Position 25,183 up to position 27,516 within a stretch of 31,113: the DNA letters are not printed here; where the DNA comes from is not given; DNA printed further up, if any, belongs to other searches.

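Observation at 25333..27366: Phage-encoded S8 subtilase translationally coupled to the distal tail fibre gene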

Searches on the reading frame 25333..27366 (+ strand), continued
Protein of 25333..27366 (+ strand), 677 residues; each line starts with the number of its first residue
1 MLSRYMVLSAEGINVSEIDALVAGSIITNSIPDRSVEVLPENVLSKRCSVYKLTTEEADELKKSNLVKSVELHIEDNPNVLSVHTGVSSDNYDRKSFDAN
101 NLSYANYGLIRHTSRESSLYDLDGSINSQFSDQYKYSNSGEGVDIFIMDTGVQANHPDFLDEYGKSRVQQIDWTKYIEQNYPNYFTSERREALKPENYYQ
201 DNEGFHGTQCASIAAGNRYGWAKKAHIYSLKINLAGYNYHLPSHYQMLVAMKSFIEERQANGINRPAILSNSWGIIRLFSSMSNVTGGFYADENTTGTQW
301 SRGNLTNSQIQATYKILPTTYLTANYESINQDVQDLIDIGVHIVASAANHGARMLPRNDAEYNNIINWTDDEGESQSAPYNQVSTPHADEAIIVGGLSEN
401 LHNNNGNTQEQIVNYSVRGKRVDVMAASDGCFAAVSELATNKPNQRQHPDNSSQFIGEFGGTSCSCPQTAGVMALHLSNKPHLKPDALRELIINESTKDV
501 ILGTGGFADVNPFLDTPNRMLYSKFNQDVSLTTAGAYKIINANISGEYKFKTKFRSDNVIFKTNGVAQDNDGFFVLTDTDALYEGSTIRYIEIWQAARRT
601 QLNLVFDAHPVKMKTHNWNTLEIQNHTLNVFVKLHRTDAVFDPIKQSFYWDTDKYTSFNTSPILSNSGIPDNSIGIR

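Call 19: search_solved_structures(query=window:25333-27366:+, max_evalue=0.001, show_alignments=2)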
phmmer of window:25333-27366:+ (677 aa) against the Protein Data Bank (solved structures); distinct sequences matched with E-value up to 0.001: 38.
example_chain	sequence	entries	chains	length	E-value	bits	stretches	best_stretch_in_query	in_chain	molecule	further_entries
5wsl_A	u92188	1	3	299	1.5e-09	40.2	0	457-523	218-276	keratinase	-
8ehe_A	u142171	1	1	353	3.7e-08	35.7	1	404-508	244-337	Mirolase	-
4dzt_A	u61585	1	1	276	7.2e-08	34.7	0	458-523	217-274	Aqualysin-1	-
1bjr_E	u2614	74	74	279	1.6e-05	27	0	195-257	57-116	PROTEINASE K | PROTEIN (PROTEINASE K)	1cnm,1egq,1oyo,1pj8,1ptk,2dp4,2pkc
8rse_A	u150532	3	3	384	1.7e-05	26.9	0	196-257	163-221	Proteinase K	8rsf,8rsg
1ic6_A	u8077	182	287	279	2e-05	26.7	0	195-257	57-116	PROTEINASE K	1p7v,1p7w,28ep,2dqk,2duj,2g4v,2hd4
3f7o_A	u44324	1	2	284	2.4e-05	26.4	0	127-160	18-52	Serine protease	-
1ht3_A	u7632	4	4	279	4.8e-05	25.4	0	195-257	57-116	PROTEINASE K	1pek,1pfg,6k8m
4i0w_B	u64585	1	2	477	6.2e-05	25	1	135-271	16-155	Protease CspB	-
4ov6_B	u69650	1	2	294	7.4e-05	24.8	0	450-502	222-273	Proprotein convertase subtilisin/kexin type 9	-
2w2m_A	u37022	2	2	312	8e-05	24.7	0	450-507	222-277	PROPROTEIN CONVERTASE SUBTILISIN/KEXIN TYPE 9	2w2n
5z6o_A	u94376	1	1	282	8.1e-05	24.7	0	201-274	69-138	protease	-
10sb_B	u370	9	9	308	8.4e-05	24.6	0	450-502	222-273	Proprotein convertase subtilisin/kexin type 9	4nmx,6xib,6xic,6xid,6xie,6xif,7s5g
8jmw_A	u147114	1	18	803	0.00012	24.1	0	131-167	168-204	S8 family serine peptidase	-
2w2q_A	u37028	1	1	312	0.00017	23.6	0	454-507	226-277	PROPROTEIN CONVERTASE SUBTILISIN/KEXIN TYPE 9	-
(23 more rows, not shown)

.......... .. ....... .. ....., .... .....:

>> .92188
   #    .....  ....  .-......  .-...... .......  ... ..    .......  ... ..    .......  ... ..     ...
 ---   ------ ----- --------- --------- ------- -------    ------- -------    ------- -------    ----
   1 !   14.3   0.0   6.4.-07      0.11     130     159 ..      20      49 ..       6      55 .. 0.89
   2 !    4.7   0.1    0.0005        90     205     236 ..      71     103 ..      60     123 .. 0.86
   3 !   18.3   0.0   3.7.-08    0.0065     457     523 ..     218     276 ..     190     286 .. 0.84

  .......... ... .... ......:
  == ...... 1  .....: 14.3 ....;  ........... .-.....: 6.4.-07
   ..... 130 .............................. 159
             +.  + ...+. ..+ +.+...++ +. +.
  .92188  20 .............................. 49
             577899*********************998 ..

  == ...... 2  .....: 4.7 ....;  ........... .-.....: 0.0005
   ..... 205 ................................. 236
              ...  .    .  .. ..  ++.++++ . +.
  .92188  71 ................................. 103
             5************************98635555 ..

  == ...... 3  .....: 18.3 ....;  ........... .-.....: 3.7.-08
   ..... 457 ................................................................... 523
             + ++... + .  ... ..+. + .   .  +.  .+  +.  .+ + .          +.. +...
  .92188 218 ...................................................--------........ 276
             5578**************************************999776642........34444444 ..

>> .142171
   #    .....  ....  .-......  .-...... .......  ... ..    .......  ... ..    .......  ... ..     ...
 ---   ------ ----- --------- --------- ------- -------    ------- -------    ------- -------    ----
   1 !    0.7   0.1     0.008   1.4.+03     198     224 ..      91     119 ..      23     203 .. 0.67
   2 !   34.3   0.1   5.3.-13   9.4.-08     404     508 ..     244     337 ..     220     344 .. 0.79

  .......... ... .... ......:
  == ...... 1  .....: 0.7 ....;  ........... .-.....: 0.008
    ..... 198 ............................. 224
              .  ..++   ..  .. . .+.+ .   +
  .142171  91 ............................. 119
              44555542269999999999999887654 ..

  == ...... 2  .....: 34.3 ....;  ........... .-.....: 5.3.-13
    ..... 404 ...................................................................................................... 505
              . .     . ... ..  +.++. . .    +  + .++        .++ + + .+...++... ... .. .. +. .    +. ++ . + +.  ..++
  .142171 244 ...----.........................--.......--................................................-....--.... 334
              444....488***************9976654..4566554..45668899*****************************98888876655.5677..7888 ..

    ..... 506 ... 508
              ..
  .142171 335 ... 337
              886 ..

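Call 23: get_annotated_region(hit=H3, flank=8000)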
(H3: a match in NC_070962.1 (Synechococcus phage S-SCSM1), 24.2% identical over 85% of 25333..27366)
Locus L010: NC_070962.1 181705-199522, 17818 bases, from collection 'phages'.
description: Synechococcus phage S-SCSM1, complete genome.
organism: Synechococcus phage S-SCSM1 (NCBI taxid 2588487)
taxonomy: Viruses; Duplodnaviria; Heunggongvirae; Uroviricota; Caudoviricetes; Kyanoviridae; Zhoulongquanvirus; Zhoulongquanvirus esscess
host: Synechococcus sp. WH 7803; source: -; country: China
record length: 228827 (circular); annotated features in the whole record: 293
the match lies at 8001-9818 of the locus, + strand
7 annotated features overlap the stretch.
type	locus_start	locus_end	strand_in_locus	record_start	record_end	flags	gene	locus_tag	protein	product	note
CDS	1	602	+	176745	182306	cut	-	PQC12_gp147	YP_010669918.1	tail fiber protein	tail fiber protein (virion protein)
CDS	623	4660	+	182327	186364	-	-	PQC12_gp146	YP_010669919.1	short tail fiber protein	outer capsid protein (virion protein)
CDS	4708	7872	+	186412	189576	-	-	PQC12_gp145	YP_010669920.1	virion protein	-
CDS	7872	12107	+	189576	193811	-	-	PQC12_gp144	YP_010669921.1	virion structural protein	baseplate wedge subunit (virion protein)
CDS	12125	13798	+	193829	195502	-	-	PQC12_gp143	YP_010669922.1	virion protein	-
CDS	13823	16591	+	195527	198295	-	-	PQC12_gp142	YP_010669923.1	concanavalin A-like lectin/glucanase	concanavalin A-like lectin/glucanase (virion protein)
CDS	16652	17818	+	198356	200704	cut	-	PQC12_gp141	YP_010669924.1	long tail fiber proximal subunit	long tail fiber proximal subunit (virion protein)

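Call 37: predict_structure(alignment_id=A1)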
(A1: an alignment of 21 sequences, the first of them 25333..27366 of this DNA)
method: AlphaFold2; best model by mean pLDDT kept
length: 677 residues; sequences in the alignment: 21
mean_pLDDT: 81.7   pTM: 0.81
mean pLDDT of the five models: 81.7, 79.9, 79.9, 78.3, 77.9
residues with pLDDT >= 90: 228; 70-90: 335; 50-70: 83; < 50: 31
segments of 3 or more residues with pLDDT < 50: 88-93, 101-103, 540-545, 562-569
pLDDT, mean of each block of 10 residues (from residue 1): 92 90 70 81 91 91 91 89 63 45 61 73 66 60 91 90 85 92 91 88 83 88 91 85 93 93 89 87 92 92 91 83 90 94 85 86 93 89 90 84 70 77 85 78 66 79 88 89 91 88 68 82 69 52 60 73 41 82 86 85 88 75 86 82 87 83 79 88
secondary structure, 60 per line:
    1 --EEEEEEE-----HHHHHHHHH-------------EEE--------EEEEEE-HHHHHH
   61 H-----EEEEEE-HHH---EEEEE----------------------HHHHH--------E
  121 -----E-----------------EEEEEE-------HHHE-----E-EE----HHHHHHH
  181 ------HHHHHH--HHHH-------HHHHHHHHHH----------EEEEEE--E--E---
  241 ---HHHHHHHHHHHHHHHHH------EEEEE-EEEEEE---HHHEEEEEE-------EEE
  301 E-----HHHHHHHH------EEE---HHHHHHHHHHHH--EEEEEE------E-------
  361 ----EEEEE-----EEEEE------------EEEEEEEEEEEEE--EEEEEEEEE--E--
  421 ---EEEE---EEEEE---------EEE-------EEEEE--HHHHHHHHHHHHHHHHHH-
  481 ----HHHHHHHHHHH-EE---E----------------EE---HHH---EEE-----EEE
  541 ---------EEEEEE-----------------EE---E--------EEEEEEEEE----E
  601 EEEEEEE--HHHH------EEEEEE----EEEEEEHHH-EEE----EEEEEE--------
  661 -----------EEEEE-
elements in order (helices of 4 or more, strands of 3 or more residues): E3-9 H15-23 E37-39 E48-53 H55-61 E67-72 E80-84 H107-111 E144-149 H174-180 H187-192 H195-198 H206-215 E226-231 H244-260 E267-271 E273-278 E285-290 E298-301 H307-314 E321-323 H327-338 E341-346 E365-369 E375-379 E392-404 E407-415 E424-427 E431-435 E445-447 E455-459 H462-479 H485-495 E530-532 E538-540 E550-555 E587-595 E600-607 H610-613 E620-625 E630-635 E640-642 E647-652 E672-676

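Call 40: fold_search(model_id=the predicted structure, library=pdb)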
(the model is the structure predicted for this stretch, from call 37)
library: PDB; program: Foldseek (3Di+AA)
matches with E <= 10: 780; with E <= 0.001: 300
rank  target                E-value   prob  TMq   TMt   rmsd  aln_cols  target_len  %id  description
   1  3afg_B                1.7e-16  1.00  0.41  0.52  16.2       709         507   15  Crystal structure of ProN-Tk-SP from Thermococcus kodakaraensis (released 2010-08-04)
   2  5wsl_A                1.3e-15  1.00  0.35  0.78   5.8       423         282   18  Structural studies of keratinase from Meiothermus taiwanensis WR-220 (released 2017-10-18)
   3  2b6n_A                5.6e-15  1.00  0.34  0.77   6.7       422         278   18  The 1.8 A crystal structure of a Proteinase K like enzyme from a psychrotroph Serratia species (released 2006-03-07)
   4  8c4z_B                1.3e-14  1.00  0.34  0.77   7.0       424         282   17  ProteinT protease, inactive mutant S224A (released 2024-07-17)
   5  4dzt                  1.7e-14  1.00  0.35  0.80   6.1       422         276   20  Aqualysin I: the crystal structure of a serine protease from an extreme thermophile, Thermus aquaticus YT-1 (released 2012-03-28)
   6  6u2f_A                2.4e-14  1.00  0.36  0.41  19.8       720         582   13  PCSK9-Fab 7G7 complex bound to cis-1-amino-4-phenylcyclohexaneacyl-WNLK(hR)IGLLR - NH2 (released 2020-02-05)
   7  3afg_A                3.0e-14  1.00  0.39  0.51  16.8       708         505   15  Crystal structure of ProN-Tk-SP from Thermococcus kodakaraensis (released 2010-08-04)
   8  2p4e_A                3.5e-14  1.00  0.31  0.41  20.4       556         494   13  Crystal Structure of PCSK9 (released 2007-04-10)
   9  6rug                  5.0e-14  1.00  0.34  0.76   5.8       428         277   16  Co-substituted alpha-Keggin bound to Proteinase K solved by MR (released 2019-09-18)
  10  6ruk                  5.3e-14  1.00  0.34  0.77   5.8       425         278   16  Cu-substituted alpha-Keggin bound to Proteinase K solved by MR (released 2019-09-18)
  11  8fpo_B                7.4e-14  1.00  0.30  0.42  22.0       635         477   12  PCSK9 in complex with an inhibitor (released 2024-10-16)
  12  4ne9_B                1.1e-13  1.00  0.31  0.42  20.0       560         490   13  PCSK9 in complex with LDLR peptide (released 2014-09-10)
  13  1ic6                  1.2e-13  1.00  0.34  0.76   5.9       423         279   16  STRUCTURE OF A SERINE PROTEASE PROTEINASE K FROM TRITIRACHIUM ALBUM LIMBER AT 0.98 A RESOLUTION (released 2001-04-11)
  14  3whi_A                1.2e-13  1.00  0.40  0.72   7.0       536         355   15  Crystal structure of unautoprocessed form of IS1-inserted Pro-subtilisin E (released 2013-12-25)
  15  8vdv_B                1.3e-13  1.00  0.30  0.41  22.5       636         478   14  pcsk9 in complex with inhibitor (released 2025-03-26)
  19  3whi_B                1.7e-13  1.00  0.39  0.69   6.8       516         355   14  Crystal structure of unautoprocessed form of IS1-inserted Pro-subtilisin E (released 2013-12-25)
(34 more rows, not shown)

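Call 41: fold_search(model_id=the predicted structure, library=viral)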
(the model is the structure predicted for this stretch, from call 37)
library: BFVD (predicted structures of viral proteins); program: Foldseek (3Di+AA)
matches with E <= 10: 468; with E <= 0.001: 28
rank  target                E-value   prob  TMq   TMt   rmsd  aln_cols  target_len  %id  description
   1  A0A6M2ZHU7            3.6e-29  1.00  0.60  0.30  14.5       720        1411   18  Baseplate wedge subunit [Synechococcus phage S-SCSM1]
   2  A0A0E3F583            1.1e-28  1.00  0.51  0.50  20.8       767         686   16  Peptidase S8/S53 domain-containing protein [Synechococcus phage ACG-2014e]
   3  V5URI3                9.9e-28  1.00  0.49  0.35  19.7       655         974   19  Peptidase S8/S53 domain-containing protein [Synechococcus phage ACG-2014h]
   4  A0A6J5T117            8.6e-22  1.00  0.46  0.37   5.9       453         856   21  Concanavalin A-like lectin/glucanases superfamily [uncultured Caudovirales phage]
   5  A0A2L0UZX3            1.7e-21  1.00  0.40  0.23  27.9       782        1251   14  Extracellular serine proteinase [Agrobacterium phage Atu_ph07]
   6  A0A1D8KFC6            2.2e-18  1.00  0.42  0.38  16.2       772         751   12  Putative proximal tail fiber protein [Synechococcus phage S-CAM1]
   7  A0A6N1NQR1            2.9e-13  1.00  0.39  0.57   8.2       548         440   15  Peptidase inhibitor I9 [Tupanvirus deep ocean]
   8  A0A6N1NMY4            3.2e-13  1.00  0.37  0.49   9.9       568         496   15  Peptidase inhibitor I9 [Tupanvirus deep ocean]
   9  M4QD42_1              7.5e-12  1.00  0.31  0.23  31.3       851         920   13  Immunoglobulin domain-containing protein [Prochlorococcus phage MED4-213]
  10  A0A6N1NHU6            1.3e-11  1.00  0.38  0.45   8.0       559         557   14  Peptidase inhibitor I9 [Tupanvirus deep ocean]
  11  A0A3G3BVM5            4.0e-11  1.00  0.29  0.65   6.8       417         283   17  Subtilisin DY [Bacillus phage vB_BcoS-136]
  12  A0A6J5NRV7            6.2e-11  1.00  0.32  0.44  27.4       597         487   12  AprE Subtilisin-like serine proteases [uncultured Caudovirales phage]
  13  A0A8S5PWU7            1.2e-10  1.00  0.31  0.58  14.5       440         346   16  Peptidase [Myoviridae sp. ctWiL39]
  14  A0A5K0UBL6            1.2e-10  1.00  0.29  0.49   9.8       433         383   17  Extracellular elastinolytic metalloproteinase [Yasminevirus sp. GU-2018]
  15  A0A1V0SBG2            7.3e-10  1.00  0.33  0.61   8.3       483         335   13  Subtilase family protein [Catovirus CTV1]
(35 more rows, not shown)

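Call 46: get_annotated_region(hit=H25, flank=8000)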
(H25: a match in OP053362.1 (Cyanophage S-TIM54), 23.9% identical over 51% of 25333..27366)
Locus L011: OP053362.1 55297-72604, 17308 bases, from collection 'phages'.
description: Cyanophage S-TIM54, complete genome.
organism: Cyanophage S-TIM54 (NCBI taxid 1137744)
taxonomy: Viruses; Duplodnaviria; Heunggongvirae; Uroviricota; Caudoviricetes; Aurunvirus
host: Parasynechococcus marenigrum WH 8102; source: Red Sea, Station A, 20 m; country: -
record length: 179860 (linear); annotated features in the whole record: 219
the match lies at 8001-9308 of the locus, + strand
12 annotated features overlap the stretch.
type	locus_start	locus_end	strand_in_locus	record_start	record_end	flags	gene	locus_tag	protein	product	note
CDS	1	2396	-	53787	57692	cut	-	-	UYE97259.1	virion structural protein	virion structural protein and packaging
CDS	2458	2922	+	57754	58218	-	-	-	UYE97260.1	hypothetical protein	-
CDS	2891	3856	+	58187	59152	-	-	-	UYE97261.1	hypothetical protein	-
CDS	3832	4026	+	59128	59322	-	-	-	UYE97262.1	hypothetical protein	-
CDS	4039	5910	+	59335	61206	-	-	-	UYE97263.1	portal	Virion structural protein and packaging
CDS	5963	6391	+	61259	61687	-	-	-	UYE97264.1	virion structural protein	virion structural protein and packaging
CDS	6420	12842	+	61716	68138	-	-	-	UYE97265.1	virion structural protein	virion structural protein and packaging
CDS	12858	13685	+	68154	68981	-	-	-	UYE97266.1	virion structural protein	virion structural protein and packaging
CDS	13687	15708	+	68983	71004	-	-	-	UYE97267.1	virion structural protein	virion structural protein and packaging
CDS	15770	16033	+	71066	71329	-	-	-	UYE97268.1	virion structural protein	virion structural protein and packaging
CDS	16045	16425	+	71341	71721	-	-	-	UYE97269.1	virion structural protein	virion structural protein and packaging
CDS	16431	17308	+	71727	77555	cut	-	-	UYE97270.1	virion structural protein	virion structural protein and packaging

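Call 47: get_annotated_region(hit=H1, flank=8000)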
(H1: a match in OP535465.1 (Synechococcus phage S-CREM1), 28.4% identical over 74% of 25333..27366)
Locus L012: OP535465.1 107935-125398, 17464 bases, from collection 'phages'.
description: Synechococcus phage S-CREM1, complete genome.
organism: Synechococcus phage S-CREM1 (NCBI taxid 2982919)
taxonomy: Viruses; Duplodnaviria; Heunggongvirae; Uroviricota; Caudoviricetes; Kyanoviridae
host: Synechococcus sp. CB0101; source: -; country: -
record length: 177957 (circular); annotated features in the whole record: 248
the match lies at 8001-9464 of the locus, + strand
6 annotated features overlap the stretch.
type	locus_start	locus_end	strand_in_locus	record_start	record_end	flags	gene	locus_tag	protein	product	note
CDS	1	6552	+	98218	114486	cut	-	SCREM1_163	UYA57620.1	baseplate wedge subunit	-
CDS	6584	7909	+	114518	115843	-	-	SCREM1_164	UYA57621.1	baseplate wedge subunit and tail pin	-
CDS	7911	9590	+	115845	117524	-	-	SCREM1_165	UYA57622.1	peptidase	-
CDS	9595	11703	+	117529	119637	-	-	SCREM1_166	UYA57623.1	hypothetical protein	-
CDS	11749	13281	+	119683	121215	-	-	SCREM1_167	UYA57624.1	baseplate wedge subunit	-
CDS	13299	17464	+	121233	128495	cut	-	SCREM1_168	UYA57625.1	hypothetical protein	-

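Call 50: find_related_loci(query=A1, collection=genome_contigs, flank=10000)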
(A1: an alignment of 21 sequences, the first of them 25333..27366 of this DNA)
Query A1 (677 aa) in genome_contigs; peptide patterns used: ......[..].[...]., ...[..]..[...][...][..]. (x = any residue, [..] = any of these).
67 stretches matched a pattern; 2 encode a relative of the query (tblastn E <= 1e-3); 2 distinct loci.
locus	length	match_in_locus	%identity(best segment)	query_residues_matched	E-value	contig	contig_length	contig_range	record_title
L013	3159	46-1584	28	4-530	2e-48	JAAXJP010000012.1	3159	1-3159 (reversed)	MAG: Rubrivirga sp. isolate SW42617_bin_3 NODE_7334_length_3159_cov_20.556379, whole genome shotgun sequence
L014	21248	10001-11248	27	132-615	2e-5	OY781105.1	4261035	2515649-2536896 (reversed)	MAG: Bacteroidales bacterium isolate 0f0db77d-63af-43ca-a293-a1227edc7b73 genome assembly, chromosome: 1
